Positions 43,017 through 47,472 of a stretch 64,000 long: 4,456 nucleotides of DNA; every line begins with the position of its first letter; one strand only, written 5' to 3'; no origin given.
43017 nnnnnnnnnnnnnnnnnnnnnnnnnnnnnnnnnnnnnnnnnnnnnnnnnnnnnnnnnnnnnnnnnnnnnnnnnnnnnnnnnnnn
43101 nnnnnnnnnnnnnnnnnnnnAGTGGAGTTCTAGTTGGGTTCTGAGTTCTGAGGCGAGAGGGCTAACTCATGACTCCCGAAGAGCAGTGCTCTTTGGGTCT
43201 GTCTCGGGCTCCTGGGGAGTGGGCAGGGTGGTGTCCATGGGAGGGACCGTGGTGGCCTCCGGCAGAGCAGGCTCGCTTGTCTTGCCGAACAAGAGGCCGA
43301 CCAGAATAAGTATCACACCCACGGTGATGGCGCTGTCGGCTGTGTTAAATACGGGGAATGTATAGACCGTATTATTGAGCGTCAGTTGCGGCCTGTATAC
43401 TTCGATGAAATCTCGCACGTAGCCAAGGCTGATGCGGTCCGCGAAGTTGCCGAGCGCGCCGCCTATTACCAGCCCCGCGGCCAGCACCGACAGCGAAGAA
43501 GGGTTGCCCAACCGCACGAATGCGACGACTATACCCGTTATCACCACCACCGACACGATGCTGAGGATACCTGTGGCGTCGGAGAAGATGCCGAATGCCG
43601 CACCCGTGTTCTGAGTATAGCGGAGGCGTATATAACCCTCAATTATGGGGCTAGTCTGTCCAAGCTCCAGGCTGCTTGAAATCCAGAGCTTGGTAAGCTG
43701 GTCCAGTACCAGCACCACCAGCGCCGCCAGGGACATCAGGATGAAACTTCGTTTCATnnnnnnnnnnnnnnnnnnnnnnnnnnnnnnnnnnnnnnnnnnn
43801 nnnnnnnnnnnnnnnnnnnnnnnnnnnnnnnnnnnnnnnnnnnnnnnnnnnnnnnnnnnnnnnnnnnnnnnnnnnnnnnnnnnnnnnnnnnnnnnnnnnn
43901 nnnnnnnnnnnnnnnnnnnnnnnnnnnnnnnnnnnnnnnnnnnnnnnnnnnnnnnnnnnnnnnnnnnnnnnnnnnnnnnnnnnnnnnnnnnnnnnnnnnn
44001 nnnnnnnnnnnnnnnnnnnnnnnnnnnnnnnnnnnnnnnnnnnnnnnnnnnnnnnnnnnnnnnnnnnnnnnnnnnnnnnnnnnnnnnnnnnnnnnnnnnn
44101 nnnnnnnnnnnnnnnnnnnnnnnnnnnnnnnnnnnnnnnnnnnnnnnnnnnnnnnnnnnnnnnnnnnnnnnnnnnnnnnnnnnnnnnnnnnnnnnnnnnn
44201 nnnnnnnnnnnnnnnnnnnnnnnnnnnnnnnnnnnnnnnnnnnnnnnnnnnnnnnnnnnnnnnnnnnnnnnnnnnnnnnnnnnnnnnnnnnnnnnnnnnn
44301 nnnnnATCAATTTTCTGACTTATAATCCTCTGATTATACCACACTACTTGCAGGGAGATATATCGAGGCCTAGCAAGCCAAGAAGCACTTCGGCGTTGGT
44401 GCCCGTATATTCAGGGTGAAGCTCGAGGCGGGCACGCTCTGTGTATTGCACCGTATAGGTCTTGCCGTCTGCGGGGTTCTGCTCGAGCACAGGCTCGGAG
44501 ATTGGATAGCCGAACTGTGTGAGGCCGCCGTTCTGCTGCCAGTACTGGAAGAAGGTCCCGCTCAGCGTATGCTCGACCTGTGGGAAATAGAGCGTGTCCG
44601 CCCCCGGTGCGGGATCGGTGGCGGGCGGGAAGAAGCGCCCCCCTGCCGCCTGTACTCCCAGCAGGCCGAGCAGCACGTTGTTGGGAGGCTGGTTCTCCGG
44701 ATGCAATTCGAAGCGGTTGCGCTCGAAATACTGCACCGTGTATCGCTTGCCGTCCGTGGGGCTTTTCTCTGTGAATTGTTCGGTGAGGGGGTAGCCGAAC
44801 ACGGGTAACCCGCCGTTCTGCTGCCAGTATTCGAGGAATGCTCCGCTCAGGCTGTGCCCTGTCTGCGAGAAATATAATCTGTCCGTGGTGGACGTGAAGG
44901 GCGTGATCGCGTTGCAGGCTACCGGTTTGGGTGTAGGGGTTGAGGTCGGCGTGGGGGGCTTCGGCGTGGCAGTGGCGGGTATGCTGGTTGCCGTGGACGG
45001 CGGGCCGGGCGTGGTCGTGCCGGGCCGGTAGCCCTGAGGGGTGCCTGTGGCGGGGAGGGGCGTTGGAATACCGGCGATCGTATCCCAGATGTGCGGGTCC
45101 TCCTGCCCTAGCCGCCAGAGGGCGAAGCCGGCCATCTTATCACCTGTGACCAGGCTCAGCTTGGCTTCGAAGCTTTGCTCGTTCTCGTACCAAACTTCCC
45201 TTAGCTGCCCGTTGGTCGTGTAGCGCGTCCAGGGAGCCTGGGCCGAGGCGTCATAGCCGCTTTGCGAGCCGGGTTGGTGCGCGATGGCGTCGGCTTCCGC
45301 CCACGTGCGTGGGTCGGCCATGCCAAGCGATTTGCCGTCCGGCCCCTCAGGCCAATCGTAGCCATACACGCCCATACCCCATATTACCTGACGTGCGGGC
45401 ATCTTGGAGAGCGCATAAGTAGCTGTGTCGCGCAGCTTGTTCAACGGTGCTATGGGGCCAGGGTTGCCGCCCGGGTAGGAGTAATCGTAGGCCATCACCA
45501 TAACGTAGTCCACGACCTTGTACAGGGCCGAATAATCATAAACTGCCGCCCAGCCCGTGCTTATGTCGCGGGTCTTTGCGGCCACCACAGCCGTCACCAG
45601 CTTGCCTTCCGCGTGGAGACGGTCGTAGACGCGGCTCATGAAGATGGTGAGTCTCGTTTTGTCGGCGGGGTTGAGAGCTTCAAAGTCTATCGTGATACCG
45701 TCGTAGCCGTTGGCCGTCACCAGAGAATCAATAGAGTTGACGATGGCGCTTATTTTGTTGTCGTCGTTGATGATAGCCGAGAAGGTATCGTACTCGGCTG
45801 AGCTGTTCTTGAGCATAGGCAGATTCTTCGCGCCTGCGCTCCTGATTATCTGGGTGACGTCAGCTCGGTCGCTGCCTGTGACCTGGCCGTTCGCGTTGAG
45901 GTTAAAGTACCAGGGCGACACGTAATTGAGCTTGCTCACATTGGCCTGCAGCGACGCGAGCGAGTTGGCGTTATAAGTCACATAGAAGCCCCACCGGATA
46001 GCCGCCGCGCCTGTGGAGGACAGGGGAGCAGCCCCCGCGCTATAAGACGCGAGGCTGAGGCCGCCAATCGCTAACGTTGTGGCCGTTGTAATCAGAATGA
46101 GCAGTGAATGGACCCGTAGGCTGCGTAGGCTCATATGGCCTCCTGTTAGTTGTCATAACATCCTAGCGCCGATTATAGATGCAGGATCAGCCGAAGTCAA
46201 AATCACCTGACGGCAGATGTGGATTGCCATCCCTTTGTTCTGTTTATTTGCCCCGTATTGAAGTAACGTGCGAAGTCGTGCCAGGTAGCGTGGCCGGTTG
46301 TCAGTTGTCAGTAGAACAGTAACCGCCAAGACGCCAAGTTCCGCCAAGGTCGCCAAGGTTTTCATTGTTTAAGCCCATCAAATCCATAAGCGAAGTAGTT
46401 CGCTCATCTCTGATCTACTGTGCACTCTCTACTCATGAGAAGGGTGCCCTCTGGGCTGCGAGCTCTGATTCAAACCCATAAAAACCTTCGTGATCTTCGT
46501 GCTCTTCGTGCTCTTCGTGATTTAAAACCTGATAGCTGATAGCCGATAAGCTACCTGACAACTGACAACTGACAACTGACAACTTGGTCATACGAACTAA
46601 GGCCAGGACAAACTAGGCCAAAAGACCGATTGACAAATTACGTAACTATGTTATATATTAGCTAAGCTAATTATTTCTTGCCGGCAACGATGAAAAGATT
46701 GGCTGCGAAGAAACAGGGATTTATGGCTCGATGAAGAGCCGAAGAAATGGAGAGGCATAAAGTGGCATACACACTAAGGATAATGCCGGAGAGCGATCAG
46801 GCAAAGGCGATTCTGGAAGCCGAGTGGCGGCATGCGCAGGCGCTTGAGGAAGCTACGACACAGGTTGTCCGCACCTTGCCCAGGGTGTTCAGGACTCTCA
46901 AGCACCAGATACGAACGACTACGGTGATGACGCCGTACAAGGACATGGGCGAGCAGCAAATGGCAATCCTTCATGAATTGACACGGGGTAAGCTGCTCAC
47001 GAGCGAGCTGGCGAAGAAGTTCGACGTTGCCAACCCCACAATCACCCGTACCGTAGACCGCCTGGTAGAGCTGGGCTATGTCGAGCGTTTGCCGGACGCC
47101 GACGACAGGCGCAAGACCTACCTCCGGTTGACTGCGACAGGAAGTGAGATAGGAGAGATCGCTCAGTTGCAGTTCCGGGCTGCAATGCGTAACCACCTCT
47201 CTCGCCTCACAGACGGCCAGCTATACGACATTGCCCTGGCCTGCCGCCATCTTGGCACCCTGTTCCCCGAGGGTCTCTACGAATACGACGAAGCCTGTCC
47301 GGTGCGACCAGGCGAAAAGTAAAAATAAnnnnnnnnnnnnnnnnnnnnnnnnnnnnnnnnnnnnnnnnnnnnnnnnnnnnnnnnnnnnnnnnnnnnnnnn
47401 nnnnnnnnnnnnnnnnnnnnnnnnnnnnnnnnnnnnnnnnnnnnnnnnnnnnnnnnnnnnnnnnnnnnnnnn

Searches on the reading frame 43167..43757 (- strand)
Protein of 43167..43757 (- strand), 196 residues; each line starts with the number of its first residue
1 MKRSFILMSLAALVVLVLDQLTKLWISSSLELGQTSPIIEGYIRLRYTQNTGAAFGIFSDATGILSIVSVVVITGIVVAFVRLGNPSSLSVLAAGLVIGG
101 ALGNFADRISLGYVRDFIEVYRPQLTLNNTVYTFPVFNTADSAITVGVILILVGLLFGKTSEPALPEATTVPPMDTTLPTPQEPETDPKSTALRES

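Call 70: search_protein_families(library=pfam, proteins=[window:43167-43757:-], max_evalue=0.00001)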
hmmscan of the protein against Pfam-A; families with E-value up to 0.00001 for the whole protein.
window:43167-43757:- (196 aa): 1 family
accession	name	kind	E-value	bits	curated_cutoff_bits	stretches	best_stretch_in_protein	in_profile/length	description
PF01252.23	Peptidase_A8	-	3.5e-39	134.7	25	1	12-157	2-142/142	Signal peptidase (SPase) II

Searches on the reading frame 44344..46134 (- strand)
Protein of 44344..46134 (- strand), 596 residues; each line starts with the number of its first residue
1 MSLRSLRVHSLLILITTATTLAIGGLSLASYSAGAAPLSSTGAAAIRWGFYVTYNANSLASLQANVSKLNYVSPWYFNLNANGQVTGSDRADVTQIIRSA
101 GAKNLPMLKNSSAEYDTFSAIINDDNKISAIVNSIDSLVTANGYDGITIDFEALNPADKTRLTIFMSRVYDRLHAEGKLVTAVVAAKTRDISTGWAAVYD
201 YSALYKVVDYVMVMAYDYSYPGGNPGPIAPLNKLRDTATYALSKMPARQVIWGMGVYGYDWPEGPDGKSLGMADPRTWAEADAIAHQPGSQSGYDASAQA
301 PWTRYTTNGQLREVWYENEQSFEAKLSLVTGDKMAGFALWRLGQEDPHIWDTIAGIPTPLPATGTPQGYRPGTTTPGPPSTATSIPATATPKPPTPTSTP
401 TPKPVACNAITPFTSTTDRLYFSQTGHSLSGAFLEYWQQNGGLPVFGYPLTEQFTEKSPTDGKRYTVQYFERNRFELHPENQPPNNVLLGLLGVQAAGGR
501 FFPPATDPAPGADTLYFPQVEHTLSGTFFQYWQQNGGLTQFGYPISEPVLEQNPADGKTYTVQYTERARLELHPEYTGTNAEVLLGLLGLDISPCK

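Call 3: search_protein_families(library=pfam, proteins=[window:44344-46134:-], max_evalue=1)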
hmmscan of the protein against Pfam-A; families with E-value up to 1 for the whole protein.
window:44344-46134:- (596 aa): 2 families
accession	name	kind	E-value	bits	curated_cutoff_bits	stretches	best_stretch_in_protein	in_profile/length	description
PF00704.34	Glyco_hydro_18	-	8e-30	105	29.6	1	50-344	4-316/317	Glycosyl hydrolases family 18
PF23916.1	TIM-barrel_EndoS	-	0.075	13.2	27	1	94-217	60-171/238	Endo-beta-N-acetylglucosaminidase EndoS TIM-barrel domain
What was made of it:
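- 44344..46134 (-): g4 gene: signal peptide, GH18 domain (about 45103-45987), Pro/Thr-rich linker, module. Pfam Glyco_hydro_18 E 8e-30 (call 3).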

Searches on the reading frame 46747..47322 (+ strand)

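Call 70: search_protein_families(library=pfam, proteins=[window:46747-47322:+], max_evalue=0.00001)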
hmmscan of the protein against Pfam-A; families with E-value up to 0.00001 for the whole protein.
window:46747-47322:+ (191 aa): 4 families
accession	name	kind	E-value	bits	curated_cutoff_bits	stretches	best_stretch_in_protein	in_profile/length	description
PF12802.13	MarR_2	-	3.9e-12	46.6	27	1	67-122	3-60/61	MarR family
PF01047.28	MarR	-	7e-12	45.5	24.6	1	71-123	5-58/59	MarR family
PF13463.12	HTH_27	-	4.4e-09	36.9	22.2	1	68-132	2-68/68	Winged helix DNA-binding domain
PF12840.13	HTH_20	-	3.1e-06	27.5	27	0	72-110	7-46/51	Helix-turn-helix domain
